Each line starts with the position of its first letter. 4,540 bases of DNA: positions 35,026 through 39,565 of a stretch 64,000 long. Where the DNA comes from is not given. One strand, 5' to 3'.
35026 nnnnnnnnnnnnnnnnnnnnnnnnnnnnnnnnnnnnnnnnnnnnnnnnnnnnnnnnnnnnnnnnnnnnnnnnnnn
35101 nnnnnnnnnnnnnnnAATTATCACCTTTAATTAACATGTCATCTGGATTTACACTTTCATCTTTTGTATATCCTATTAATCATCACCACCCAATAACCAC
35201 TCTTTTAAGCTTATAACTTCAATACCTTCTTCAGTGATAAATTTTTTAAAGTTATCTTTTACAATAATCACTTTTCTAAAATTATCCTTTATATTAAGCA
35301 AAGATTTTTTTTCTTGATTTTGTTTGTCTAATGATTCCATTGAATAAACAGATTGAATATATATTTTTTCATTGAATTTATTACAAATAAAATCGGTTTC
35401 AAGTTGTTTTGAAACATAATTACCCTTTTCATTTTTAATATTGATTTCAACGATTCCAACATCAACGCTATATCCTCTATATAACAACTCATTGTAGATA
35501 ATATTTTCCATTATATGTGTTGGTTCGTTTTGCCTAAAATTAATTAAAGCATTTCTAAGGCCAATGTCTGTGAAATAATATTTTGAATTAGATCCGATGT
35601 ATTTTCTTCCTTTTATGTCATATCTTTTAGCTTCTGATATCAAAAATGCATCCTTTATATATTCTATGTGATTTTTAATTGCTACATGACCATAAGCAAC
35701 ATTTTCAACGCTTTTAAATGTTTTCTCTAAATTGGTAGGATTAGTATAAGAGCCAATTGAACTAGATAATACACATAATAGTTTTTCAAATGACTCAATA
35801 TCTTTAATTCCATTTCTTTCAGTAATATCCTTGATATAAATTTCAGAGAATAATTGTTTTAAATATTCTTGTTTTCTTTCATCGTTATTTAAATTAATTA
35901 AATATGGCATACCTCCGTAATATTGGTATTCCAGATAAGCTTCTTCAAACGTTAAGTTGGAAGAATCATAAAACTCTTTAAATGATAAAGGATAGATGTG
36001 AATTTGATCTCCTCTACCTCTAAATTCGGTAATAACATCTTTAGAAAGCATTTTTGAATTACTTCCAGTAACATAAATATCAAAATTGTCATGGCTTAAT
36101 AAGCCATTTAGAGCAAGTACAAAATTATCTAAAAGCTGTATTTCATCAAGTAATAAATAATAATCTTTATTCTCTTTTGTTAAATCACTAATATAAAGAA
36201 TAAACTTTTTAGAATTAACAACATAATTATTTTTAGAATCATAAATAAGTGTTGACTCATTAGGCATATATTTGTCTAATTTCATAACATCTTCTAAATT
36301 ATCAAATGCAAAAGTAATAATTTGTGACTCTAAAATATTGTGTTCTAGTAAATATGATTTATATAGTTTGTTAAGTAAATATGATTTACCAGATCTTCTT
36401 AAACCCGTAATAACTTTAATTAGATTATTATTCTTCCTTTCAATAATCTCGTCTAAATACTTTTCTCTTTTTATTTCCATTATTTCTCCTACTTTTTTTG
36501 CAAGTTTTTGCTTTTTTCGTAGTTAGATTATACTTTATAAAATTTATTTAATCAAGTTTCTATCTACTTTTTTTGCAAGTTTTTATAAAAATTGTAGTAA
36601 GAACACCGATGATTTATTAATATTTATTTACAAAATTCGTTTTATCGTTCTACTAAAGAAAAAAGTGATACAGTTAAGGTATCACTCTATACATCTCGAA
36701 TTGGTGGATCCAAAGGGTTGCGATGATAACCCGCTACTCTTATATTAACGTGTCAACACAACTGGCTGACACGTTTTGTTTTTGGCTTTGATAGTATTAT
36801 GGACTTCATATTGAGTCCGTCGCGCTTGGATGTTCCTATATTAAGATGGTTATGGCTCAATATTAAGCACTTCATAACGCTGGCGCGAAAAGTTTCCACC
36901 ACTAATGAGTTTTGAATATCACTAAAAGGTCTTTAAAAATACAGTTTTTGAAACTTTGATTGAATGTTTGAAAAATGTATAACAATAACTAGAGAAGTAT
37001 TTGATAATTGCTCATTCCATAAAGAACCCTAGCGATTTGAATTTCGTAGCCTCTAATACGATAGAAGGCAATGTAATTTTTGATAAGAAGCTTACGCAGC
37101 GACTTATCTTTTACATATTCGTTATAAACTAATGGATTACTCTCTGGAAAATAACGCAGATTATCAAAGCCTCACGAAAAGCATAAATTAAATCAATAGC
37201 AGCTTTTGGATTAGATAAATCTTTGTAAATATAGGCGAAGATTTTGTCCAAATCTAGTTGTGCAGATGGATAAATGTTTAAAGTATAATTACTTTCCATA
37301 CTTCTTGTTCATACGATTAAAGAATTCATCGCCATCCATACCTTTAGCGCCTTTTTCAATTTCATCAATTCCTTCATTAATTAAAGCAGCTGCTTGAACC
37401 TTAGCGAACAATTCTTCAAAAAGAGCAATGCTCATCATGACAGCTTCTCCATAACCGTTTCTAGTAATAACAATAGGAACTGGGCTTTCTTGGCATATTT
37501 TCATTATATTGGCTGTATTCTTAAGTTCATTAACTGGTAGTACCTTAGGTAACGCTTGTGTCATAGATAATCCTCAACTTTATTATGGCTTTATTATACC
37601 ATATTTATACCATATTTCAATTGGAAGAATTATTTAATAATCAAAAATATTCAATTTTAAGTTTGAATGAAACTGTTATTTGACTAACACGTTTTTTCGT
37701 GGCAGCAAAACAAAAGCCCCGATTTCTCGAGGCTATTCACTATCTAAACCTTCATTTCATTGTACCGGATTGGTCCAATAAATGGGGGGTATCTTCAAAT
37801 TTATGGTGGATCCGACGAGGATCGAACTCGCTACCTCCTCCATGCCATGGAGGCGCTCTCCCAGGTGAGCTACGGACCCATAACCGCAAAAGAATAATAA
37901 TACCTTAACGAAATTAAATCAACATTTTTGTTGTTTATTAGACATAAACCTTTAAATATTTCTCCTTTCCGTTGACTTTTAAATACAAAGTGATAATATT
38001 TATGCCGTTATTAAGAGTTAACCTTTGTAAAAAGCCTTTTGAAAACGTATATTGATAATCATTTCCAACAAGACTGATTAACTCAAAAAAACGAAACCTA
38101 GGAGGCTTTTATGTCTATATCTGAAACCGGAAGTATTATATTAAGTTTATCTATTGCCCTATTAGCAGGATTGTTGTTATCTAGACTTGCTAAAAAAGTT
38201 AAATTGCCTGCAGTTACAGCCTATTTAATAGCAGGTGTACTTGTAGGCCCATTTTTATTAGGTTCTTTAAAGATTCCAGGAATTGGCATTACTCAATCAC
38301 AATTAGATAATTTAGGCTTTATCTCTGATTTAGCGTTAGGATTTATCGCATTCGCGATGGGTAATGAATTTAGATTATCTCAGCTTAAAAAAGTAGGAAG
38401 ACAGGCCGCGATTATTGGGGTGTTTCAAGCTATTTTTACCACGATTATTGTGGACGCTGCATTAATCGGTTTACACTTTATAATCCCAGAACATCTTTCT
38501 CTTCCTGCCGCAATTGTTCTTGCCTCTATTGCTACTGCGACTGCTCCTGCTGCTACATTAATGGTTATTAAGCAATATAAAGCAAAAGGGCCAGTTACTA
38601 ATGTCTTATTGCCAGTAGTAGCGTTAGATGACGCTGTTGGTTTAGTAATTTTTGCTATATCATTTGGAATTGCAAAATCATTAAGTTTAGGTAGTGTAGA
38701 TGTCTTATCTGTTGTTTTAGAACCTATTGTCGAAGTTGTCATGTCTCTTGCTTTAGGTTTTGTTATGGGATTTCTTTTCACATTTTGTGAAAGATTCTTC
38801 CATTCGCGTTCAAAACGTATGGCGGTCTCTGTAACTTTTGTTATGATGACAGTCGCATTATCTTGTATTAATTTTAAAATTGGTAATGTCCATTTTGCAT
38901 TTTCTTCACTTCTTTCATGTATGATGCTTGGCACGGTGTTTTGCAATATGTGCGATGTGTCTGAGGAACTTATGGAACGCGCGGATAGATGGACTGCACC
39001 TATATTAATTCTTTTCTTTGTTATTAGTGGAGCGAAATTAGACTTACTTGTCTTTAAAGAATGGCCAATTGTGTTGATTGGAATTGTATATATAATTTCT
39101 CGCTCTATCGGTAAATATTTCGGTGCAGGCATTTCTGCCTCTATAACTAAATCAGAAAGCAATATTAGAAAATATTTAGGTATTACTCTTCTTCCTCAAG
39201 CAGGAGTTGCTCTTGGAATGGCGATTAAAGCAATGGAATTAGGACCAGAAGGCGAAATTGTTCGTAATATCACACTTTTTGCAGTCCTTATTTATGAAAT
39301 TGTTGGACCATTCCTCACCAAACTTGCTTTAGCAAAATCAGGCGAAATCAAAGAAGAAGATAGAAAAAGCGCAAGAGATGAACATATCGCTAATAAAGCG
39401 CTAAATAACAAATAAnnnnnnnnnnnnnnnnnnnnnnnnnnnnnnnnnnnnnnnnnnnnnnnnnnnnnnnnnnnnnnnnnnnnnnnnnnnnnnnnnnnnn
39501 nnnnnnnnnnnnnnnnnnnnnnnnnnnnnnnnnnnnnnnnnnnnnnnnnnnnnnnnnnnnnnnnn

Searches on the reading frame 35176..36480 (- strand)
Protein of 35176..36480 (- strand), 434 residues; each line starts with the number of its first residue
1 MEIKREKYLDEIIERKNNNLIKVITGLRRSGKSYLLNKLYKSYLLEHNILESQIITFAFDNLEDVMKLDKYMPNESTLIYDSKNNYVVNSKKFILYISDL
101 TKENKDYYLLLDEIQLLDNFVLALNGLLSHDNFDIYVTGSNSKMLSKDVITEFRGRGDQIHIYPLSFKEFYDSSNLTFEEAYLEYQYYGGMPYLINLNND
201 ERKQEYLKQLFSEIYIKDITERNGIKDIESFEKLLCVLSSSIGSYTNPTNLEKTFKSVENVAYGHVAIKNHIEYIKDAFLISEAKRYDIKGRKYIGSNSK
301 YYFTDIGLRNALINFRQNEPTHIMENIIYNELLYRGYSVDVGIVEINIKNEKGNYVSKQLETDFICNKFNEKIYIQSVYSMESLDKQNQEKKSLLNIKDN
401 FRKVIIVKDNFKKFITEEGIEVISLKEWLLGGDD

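Call 57: search_protein_families(library=pfam, proteins=[window:35176-36480:-], max_evalue=0.001)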
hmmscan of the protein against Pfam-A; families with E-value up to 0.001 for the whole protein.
window:35176-36480:- (434 aa): 3 families
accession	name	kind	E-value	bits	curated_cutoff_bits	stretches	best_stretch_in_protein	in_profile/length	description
PF13173.12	AAA_14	-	1.6e-27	96.5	27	1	19-170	2-128/129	AAA domain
PF13635.12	DUF4143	-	2.4e-15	57.1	28.1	1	217-375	2-155/160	Domain of unknown function (DUF4143)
PF01637.24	ATPase_2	-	0.00025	21.4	33.2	1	7-195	6-222/225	ATPase domain predominantly from Archaea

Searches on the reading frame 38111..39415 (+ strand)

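Call 57: search_protein_families(library=pfam, proteins=[window:38111-39415:+], max_evalue=0.001)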
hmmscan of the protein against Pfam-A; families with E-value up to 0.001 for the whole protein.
window:38111-39415:+ (434 aa): 1 family
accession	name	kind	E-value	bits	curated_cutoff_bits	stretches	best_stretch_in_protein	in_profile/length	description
PF00999.27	Na_H_Exchanger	-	1.5e-33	116.6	26.2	1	15-407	3-373/375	Sodium/hydrogen exchanger, transmembrane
